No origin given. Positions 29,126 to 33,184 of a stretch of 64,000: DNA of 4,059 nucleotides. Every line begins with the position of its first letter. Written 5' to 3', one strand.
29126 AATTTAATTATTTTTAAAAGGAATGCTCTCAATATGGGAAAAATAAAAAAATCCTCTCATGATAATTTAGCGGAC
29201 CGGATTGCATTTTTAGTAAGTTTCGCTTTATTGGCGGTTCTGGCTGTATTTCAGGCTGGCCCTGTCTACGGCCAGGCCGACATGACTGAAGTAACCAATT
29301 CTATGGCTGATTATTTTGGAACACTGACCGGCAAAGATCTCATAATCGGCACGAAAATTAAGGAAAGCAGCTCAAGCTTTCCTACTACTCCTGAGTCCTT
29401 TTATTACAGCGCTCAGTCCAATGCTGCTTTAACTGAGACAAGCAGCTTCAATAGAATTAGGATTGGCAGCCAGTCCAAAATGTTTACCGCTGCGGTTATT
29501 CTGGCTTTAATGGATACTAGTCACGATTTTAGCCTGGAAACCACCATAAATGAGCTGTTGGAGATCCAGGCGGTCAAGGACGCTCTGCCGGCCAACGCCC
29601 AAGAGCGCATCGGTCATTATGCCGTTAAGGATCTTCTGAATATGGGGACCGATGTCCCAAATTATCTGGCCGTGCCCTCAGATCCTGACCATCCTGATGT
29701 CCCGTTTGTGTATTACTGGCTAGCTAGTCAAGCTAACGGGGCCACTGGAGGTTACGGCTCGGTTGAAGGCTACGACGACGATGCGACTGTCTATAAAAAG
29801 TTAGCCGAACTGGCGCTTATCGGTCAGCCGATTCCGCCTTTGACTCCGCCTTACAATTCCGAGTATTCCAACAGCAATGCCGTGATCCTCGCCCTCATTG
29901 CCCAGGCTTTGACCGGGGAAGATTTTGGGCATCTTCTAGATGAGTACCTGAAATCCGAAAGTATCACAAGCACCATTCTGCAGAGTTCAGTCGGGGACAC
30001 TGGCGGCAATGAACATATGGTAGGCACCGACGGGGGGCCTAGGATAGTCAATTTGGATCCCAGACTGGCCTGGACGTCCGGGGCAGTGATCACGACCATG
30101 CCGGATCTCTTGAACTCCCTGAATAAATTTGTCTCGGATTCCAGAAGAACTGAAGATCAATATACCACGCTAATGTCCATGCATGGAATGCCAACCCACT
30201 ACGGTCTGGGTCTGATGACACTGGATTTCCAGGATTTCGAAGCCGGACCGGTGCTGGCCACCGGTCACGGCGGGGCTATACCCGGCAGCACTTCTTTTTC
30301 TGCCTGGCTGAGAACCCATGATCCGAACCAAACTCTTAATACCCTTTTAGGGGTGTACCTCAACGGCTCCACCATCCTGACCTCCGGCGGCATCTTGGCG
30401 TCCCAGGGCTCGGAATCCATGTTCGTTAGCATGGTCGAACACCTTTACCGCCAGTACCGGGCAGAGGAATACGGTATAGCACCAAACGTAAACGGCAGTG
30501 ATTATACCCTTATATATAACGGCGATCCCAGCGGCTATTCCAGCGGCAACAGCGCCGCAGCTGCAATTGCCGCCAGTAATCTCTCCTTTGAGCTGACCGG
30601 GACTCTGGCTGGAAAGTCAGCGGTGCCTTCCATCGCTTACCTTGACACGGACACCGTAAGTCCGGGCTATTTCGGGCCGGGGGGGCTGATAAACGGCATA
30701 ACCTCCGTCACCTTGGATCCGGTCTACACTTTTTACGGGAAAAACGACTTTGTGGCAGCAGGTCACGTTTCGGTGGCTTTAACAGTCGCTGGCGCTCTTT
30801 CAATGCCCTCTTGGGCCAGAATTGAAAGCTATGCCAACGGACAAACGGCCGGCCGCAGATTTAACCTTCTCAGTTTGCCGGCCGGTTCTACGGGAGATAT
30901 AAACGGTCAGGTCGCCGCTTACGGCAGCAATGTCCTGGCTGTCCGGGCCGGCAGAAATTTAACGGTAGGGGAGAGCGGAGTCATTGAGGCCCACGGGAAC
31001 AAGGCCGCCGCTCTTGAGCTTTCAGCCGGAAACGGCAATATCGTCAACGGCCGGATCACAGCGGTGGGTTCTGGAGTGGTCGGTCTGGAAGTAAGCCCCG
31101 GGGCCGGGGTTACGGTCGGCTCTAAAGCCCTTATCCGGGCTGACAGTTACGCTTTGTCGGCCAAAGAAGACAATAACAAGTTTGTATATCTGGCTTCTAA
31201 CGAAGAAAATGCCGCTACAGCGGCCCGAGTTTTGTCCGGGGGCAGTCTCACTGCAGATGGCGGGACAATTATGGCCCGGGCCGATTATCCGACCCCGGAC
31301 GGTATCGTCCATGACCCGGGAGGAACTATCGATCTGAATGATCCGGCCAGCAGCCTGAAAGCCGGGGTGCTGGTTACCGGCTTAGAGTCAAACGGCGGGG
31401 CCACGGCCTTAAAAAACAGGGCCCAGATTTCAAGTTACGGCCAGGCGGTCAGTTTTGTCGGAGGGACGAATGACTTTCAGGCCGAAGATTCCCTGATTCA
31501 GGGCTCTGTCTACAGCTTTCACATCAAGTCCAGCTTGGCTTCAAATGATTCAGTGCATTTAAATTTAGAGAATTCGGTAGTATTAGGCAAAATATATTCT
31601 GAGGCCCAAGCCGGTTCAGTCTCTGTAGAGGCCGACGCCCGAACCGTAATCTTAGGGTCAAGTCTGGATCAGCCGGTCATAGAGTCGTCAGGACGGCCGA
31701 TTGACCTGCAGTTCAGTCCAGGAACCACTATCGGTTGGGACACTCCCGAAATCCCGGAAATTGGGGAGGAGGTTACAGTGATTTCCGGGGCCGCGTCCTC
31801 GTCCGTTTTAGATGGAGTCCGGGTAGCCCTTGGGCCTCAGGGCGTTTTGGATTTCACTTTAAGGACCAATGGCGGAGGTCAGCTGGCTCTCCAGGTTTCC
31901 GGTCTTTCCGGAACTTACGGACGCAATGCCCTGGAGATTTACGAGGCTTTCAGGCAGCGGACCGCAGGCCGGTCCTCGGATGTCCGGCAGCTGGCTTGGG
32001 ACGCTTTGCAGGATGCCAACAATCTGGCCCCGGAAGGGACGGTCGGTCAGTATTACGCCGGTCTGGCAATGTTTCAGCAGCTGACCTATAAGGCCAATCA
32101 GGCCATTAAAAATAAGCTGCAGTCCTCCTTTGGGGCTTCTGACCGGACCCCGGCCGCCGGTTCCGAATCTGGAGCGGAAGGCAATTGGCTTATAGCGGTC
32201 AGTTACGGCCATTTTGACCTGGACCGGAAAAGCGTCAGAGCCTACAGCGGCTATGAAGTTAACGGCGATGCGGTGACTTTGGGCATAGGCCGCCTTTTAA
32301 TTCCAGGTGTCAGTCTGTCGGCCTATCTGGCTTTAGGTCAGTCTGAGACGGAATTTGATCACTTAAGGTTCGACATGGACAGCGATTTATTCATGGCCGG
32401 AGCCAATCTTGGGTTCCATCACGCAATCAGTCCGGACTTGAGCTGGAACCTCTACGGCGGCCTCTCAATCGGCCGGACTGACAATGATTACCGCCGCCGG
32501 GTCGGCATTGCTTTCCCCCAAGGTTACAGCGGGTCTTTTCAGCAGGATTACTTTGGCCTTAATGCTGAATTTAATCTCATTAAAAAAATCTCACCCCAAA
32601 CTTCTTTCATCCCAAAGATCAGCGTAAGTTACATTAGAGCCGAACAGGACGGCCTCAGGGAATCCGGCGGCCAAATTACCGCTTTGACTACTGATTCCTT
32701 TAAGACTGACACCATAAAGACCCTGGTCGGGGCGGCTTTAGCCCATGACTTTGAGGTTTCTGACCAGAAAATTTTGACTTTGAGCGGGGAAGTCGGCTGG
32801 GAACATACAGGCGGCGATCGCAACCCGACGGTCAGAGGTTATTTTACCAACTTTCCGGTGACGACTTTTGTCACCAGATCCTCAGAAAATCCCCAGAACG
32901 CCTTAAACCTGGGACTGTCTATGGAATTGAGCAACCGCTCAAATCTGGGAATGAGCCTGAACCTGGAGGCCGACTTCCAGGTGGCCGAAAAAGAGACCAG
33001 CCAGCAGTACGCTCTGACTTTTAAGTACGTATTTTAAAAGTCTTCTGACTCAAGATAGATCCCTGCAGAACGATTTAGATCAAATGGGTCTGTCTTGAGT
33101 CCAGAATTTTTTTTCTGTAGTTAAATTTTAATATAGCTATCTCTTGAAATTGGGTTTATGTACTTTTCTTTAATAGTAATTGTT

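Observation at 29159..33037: Autotransporter displaying an S12 beta-lactamase-fold serine hydrolase, encoded immediately upstream of the NRPS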

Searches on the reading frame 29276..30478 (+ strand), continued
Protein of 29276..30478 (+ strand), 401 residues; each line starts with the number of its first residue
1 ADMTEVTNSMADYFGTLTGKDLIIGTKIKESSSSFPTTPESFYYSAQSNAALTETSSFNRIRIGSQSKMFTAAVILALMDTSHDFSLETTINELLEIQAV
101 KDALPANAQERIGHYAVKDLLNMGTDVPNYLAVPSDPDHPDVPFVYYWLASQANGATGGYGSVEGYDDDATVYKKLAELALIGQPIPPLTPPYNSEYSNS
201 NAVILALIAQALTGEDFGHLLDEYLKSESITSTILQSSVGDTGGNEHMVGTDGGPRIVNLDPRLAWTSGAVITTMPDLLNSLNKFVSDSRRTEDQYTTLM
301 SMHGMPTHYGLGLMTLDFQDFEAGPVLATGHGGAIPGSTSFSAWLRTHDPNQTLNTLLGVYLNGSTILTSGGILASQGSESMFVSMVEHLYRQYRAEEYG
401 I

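Call 54: find_encoding_contigs(protein=P0039, flank=10000, max_places=2)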
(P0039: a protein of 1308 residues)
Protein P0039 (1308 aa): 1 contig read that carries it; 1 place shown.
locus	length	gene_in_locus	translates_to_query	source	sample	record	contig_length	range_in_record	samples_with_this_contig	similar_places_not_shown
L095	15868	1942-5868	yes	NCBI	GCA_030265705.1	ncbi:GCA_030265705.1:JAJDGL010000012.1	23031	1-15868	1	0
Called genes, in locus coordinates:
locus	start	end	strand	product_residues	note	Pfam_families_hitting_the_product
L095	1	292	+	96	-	PF00583:Acetyltransf_1, PF13508:Acetyltransf_7, PF13673:Acetyltransf_10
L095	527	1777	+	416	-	PF13173:AAA_14, PF13635:DUF4143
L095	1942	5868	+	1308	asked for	PF00144:Beta-lactamase, PF03797:Autotransporter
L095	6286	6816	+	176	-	PF05128:DUF697 (weak)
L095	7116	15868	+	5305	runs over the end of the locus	PF00550:PP-binding, PF00202:Aminotran_3, PF00668:Condensation, PF00501:AMP-binding, PF13193:AMP-binding_C, PF00550:PP-binding, PF00668:Condensation, PF00501:AMP-binding, +12 more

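Call 66: search_protein_families(library=pfam, proteins=[L093:11948-12580:-], max_evalue=0.001)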
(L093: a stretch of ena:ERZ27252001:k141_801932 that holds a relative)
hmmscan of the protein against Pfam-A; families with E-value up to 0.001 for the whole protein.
L093:11948-12580:- (210 aa): 4 families
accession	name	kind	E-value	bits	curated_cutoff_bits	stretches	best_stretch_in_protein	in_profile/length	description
PF20706.3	GT4-conflict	-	7.3e-12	45.4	26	1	90-200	279-384/385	Family 4 Glycosyltransferase in conflict systems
PF13692.12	Glyco_trans_1_4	-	1.2e-11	45.5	27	1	46-143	34-126/142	Glycosyl transferases group 1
PF00534.26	Glycos_transf_1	-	1.4e-11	44.7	26.4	1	2-142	24-141/172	Glycosyl transferases group 1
PF13524.12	Glyco_trans_1_2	-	9.9e-05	22.8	25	1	67-201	27-142/144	Glycosyl transferase-like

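Call 79: find_related_loci(query=A2, collection=metagenome_contigs, flank=10000)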
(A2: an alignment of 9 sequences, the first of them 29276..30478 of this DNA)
Query A2 (401 aa) in metagenome_contigs; peptide patterns used: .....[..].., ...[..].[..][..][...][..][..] (x = any residue, [..] = any of these).
196 stretches matched a pattern; 15 encode a relative of the query (tblastn E <= 1e-3); 15 distinct loci.
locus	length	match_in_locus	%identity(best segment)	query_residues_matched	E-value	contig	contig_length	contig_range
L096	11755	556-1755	40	1-397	3e-69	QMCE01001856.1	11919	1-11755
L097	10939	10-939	36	84-397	6e-47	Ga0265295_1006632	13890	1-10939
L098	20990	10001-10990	31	61-397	5e-37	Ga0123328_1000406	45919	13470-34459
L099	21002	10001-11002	32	60-397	9e-37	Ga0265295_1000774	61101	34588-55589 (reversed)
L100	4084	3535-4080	38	1-188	2e-26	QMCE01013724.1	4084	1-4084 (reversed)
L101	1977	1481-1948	35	1-167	8e-22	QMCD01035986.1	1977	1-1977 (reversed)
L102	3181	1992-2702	24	54-315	3e-11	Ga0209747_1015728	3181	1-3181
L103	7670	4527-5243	26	54-315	2e-10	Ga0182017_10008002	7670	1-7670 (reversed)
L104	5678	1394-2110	25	54-315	2e-10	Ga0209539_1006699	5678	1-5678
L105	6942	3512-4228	25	54-315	2e-10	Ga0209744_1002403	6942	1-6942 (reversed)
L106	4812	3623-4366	23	62-340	3e-9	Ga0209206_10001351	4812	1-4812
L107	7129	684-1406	25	48-316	8e-8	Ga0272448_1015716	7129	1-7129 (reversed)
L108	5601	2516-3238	25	48-316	8e-8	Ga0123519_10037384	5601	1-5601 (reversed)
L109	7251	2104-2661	25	184-346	2e-5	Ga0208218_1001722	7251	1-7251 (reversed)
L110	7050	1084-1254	39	169-225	2e-5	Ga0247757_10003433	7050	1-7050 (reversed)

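Call 85: search_protein_families(library=pfam, proteins=[L097:3591-4274:+, L097:4421-5302:-, L097:5375-5821:-, L097:5866-8349:-, L097:9063-10628:+], max_evalue=0.001)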
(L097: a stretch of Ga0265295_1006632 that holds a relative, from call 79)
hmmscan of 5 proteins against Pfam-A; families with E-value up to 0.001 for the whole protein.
L097:3591-4274:+ (228 aa): 0 families

L097:4421-5302:- (293 aa): 2 families
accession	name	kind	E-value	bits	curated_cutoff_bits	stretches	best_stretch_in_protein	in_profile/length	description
PF13354.11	Beta-lactamase2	-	6.4e-45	153.6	22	1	49-264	1-213/214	Beta-lactamase enzyme family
PF00144.29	Beta-lactamase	-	2e-26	93.4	27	1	39-279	3-324/329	Beta-lactamase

L097:5375-5821:- (148 aa): 3 families
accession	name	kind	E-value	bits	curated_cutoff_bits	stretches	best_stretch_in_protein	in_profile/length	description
PF13411.12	MerR_1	-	6.3e-19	68.3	21.6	1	1-67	2-67/69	MerR HTH family regulatory protein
PF09278.17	MerR-DNA-bind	-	1.2e-18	67.9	25.4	1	43-107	1-65/65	MerR, DNA binding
PF00376.29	MerR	-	5.8e-16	58.5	28.2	1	1-38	1-38/38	MerR family regulatory protein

L097:5866-8349:- (827 aa): 5 families
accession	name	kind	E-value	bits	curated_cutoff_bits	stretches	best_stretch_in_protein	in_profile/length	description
PF00122.25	E1-E2_ATPase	-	7.7e-60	202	28.1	1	310-490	2-180/181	E1-E2 ATPase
PF00702.32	Hydrolase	-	3.2e-36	126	26.4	1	508-723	2-190/191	haloacid dehalogenase-like hydrolase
PF00403.32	HMA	-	1.8e-34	118.3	24.8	2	17-75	3-62/62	Heavy-metal-associated domain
PF08282.18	Hydrolase_3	-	5e-06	26.9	20.9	0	693-755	188-254/255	haloacid dehalogenase-like hydrolase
PF12710.13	HAD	-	1.6e-05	25.9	27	1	645-720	85-188/189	haloacid dehalogenase-like hydrolase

L097:9063-10628:+ (522 aa): 1 family
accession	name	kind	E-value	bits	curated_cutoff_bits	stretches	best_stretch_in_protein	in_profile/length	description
PF01144.29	CoA_trans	-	1.4e-34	119.8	23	2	5-244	3-216/217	Coenzyme A transferase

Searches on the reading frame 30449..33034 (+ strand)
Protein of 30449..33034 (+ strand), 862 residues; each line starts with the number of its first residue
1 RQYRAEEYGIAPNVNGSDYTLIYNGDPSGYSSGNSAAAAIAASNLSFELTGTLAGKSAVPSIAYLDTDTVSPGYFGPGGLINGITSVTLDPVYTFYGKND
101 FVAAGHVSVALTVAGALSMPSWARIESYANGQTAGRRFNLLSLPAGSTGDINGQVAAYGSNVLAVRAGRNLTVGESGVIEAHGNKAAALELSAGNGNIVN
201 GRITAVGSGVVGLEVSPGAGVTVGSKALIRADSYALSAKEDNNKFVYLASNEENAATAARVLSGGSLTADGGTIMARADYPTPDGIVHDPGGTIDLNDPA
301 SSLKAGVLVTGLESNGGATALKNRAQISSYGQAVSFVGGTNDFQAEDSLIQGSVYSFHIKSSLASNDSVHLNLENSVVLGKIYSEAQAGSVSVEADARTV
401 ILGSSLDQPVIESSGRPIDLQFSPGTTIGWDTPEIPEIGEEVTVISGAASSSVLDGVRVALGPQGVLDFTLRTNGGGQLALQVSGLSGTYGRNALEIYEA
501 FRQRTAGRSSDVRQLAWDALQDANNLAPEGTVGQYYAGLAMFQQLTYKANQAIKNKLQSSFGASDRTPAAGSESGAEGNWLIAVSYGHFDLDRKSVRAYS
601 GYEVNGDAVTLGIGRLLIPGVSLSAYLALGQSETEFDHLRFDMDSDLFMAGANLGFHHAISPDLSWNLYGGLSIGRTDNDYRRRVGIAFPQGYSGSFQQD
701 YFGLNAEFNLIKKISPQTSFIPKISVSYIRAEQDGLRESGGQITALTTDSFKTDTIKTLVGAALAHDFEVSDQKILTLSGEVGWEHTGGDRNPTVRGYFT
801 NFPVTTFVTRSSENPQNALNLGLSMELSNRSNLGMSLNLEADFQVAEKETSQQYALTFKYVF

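Call 80: predict_structure(alignment_id=A4)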
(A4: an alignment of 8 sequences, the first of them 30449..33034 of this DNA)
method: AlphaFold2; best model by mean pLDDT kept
length: 862 residues; sequences in the alignment: 8
mean_pLDDT: 83.4   pTM: 0.69
mean pLDDT of the five models: 83.4, 82.3, 80.6, 79.8, 75.9
residues with pLDDT >= 90: 405; 70-90: 330; 50-70: 59; < 50: 68
segments of 3 or more residues with pLDDT < 50: 1-10, 27-29, 31-37, 52-57, 65-85, 100-106, 562-575
pLDDT, mean of each block of 10 residues (from residue 1): 41 75 57 49 83 52 49 36 51 66 58 91 83 83 93 90 94 94 92 93 93 95 95 86 81 91 95 92 75 73 80 94 96 94 97 94 91 97 94 97 90 95 94 78 93 88 73 83 80 78 76 73 81 89 87 72 41 53 93 83 93 85 92 90 94 90 89 96 84 92 94 91 94 90 84 93 92 89 91 85 82 84 90 85 91 92 84
secondary structure, 60 per line:
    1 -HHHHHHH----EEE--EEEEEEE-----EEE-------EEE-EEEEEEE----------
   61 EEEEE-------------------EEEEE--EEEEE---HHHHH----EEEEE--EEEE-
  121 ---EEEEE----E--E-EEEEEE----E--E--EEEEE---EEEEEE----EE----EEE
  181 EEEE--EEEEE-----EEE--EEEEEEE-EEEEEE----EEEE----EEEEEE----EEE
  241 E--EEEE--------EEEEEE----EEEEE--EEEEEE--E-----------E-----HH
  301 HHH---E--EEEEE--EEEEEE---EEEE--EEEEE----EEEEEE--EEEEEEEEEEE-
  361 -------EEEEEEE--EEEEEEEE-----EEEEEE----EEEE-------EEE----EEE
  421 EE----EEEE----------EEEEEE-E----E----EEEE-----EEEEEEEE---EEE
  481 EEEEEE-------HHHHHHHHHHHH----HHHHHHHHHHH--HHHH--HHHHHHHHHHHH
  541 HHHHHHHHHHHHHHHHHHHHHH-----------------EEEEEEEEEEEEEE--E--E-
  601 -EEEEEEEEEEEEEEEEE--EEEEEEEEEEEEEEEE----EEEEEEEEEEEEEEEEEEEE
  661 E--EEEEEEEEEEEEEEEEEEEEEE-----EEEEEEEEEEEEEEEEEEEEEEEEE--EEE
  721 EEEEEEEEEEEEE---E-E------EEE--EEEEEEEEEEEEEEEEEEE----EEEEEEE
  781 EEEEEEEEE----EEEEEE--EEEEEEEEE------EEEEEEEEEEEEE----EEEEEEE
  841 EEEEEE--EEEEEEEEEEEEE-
elements in order (helices of 4 or more, strands of 3 or more residues): H2-8 E13-15 E18-24 E30-32 E40-42 E44-50 E61-65 E85-89 E92-96 H100-104 E109-113 E116-119 E124-128 E138-143 E154-158 E162-167 E178-184 E187-191 E197-199 E202-208 E210-215 E220-223 E228-233 E238-241 E244-247 E256-261 E266-270 E273-278 H299-303 E310-314 E317-322 E326-329 E332-336 E341-346 E349-359 E368-374 E377-384 E390-395 E400-403 E411-413 E418-422 E427-430 E441-446 E458-461 E467-474 E478-486 H494-505 H510-520 H523-526 H529-562 E580-593 E602-618 E621-636 E641-661 E664-685 E691-715 E718-733 E746-748 E751-769 E774-789 E794-799 E802-810 E817-829 E834-846 E849-861

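Call 84: fold_search(model_id=the predicted structure, library=pdb)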
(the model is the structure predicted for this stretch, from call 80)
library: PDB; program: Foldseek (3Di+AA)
matches with E <= 10: 778; with E <= 0.001: 135
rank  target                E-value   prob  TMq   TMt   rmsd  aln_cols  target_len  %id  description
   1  3kvn_X                1.8e-14  1.00  0.32  0.43   4.4       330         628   18  Crystal structure of the full-length autotransporter EstA from Pseudomonas aeruginosa (released 2010-01-26)
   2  3kvn_A                2.7e-14  1.00  0.35  0.47   3.6       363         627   17  Crystal structure of the full-length autotransporter EstA from Pseudomonas aeruginosa (released 2010-01-26)
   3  9oqa                  4.8e-11  1.00  0.34  0.45   4.6       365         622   17  Cryo-EM structure of AaaA, a Pseudomonas Aeruginosa autotransporter (released 2025-08-13)
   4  1uyn                  2.6e-10  1.00  0.28  0.81   5.9       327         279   15  Translocator domain of autotransporter NalP from Neisseria meningitidis (released 2004-03-18)
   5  1uyo                  3.1e-10  1.00  0.30  0.87   3.5       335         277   17  Translocator domain of autotransporter NalP from Neisseria meningitidis (released 2004-03-19)
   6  8bo2_P                3.0e-08  1.00  0.27  0.68   5.8       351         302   12  BAM-EspP complex structure with BamA-S425C/EspP-S1299C mutations in nanodisc (released 2023-04-26)
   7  3slo                  3.1e-08  1.00  0.25  0.64  10.7       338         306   12  Pre-cleavage Structure of the Autotransporter EspP - N1023D mutant (released 2011-11-16)
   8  3slt                  3.7e-08  1.00  0.26  0.67  10.8       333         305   12  Pre-cleavage Structure of the Autotransporter EspP - N1023S Mutant (released 2011-11-16)
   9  2qom_B                4.1e-08  1.00  0.24  0.68   6.7       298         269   14  The crystal structure of the E.coli EspP autotransporter Beta-domain. (released 2007-11-13)
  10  2qom_A                5.8e-08  1.00  0.25  0.74   7.3       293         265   13  The crystal structure of the E.coli EspP autotransporter Beta-domain. (released 2007-11-13)
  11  3aeh_A                9.9e-08  1.00  0.24  0.69  10.9       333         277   11  Integral membrane domain of autotransporter Hbp (released 2010-07-07)
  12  3slj                  1.2e-07  1.00  0.27  0.68  10.7       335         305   11  Pre-cleavage Structure of the Autotransporter EspP - N1023A mutant (released 2011-11-16)
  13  8bnz_P                2.0e-07  1.00  0.27  0.65   6.6       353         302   13  BAM-EspP complex structure with BamA-G431C/EspP-N1293C mutations in nanodisc (released 2023-04-26)
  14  3qq2_C                4.5e-07  1.00  0.24  0.77   4.9       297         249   11  Crystal Structure of the Beta Domain of the Bordetella Autotransporter Brka (released 2011-04-13)
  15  3qq2_B                1.0e-06  1.00  0.26  0.79   4.6       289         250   11  Crystal Structure of the Beta Domain of the Bordetella Autotransporter Brka (released 2011-04-13)
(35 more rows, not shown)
